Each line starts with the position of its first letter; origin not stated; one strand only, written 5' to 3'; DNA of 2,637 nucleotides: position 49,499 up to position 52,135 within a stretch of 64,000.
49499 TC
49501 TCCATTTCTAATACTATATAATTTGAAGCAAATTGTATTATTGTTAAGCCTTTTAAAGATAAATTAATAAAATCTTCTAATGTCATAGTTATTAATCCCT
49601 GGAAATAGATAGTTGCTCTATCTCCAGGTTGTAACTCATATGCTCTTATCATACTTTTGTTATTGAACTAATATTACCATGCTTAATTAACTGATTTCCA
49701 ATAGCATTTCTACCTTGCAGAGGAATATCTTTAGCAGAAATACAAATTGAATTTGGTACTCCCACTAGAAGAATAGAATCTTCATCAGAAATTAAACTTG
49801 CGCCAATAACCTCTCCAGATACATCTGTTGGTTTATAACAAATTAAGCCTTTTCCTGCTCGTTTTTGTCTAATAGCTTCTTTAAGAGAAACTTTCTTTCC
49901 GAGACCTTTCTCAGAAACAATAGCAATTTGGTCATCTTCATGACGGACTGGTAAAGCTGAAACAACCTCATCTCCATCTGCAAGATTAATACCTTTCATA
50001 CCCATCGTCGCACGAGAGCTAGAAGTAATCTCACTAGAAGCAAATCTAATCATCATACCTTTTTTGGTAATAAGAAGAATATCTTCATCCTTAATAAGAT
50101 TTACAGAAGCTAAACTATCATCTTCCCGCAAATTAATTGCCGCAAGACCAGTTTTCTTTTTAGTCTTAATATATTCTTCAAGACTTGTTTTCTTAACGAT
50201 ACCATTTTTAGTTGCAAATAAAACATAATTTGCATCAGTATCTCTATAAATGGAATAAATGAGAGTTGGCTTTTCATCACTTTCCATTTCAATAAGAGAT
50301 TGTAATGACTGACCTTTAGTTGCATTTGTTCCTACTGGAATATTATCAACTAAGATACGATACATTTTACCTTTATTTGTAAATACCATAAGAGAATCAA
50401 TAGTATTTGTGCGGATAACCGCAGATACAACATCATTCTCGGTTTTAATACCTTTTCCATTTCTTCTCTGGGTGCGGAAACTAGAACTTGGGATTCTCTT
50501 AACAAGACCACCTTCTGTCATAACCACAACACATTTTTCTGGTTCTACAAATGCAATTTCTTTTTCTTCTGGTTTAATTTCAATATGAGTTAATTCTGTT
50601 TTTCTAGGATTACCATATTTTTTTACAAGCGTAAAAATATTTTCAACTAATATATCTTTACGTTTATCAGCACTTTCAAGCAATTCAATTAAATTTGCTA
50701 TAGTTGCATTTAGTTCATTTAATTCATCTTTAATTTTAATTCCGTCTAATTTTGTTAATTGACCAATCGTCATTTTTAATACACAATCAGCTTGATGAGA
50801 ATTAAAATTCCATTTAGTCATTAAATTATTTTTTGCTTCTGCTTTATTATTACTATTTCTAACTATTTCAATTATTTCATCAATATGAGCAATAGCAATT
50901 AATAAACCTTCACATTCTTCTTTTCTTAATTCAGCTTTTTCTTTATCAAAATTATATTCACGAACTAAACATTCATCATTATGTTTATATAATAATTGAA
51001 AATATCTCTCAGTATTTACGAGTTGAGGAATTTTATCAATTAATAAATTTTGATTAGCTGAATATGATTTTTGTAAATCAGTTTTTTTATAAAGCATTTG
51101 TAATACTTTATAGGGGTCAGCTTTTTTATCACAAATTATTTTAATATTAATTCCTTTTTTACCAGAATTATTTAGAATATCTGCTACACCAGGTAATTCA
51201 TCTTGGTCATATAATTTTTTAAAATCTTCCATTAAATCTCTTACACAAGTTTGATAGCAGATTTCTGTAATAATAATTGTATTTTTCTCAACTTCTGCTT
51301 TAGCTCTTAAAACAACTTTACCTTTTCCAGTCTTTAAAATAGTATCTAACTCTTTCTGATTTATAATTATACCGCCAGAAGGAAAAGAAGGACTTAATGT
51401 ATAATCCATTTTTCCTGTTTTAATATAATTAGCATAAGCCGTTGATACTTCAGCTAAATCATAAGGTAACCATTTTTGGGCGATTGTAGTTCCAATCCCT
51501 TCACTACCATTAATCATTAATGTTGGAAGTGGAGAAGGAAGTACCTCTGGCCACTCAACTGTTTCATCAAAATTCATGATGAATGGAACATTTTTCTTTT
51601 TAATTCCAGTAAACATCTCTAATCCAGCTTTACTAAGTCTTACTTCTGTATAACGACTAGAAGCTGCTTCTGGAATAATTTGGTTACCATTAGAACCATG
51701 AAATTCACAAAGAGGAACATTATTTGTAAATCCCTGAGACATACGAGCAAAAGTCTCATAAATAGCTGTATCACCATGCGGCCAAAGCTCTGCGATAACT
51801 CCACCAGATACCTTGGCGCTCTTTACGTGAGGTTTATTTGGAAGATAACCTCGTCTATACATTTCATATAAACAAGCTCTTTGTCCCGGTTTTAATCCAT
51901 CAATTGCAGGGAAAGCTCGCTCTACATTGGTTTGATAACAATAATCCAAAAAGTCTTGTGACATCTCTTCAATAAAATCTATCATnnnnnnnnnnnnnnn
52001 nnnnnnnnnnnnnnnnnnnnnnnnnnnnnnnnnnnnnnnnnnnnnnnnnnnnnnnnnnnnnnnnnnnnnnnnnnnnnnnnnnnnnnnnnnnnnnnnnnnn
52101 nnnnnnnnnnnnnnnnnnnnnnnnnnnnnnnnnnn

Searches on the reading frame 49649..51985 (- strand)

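Call 50: search_protein_families(library=pfam, proteins=[window:49649-51985:-], max_evalue=0.001)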
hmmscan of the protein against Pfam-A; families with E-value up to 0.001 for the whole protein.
window:49649-51985:- (778 aa): 2 families
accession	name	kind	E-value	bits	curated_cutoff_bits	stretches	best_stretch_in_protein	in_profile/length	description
PF00521.26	DNA_topoisoIV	-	1.3e-104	351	31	1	23-449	1-430/432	DNA gyrase/topoisomerase IV, subunit A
PF03989.18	DNA_gyraseA_C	-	5.7e-47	157.4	27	5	634-680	1-47/48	DNA gyrase C-terminal domain, beta-propeller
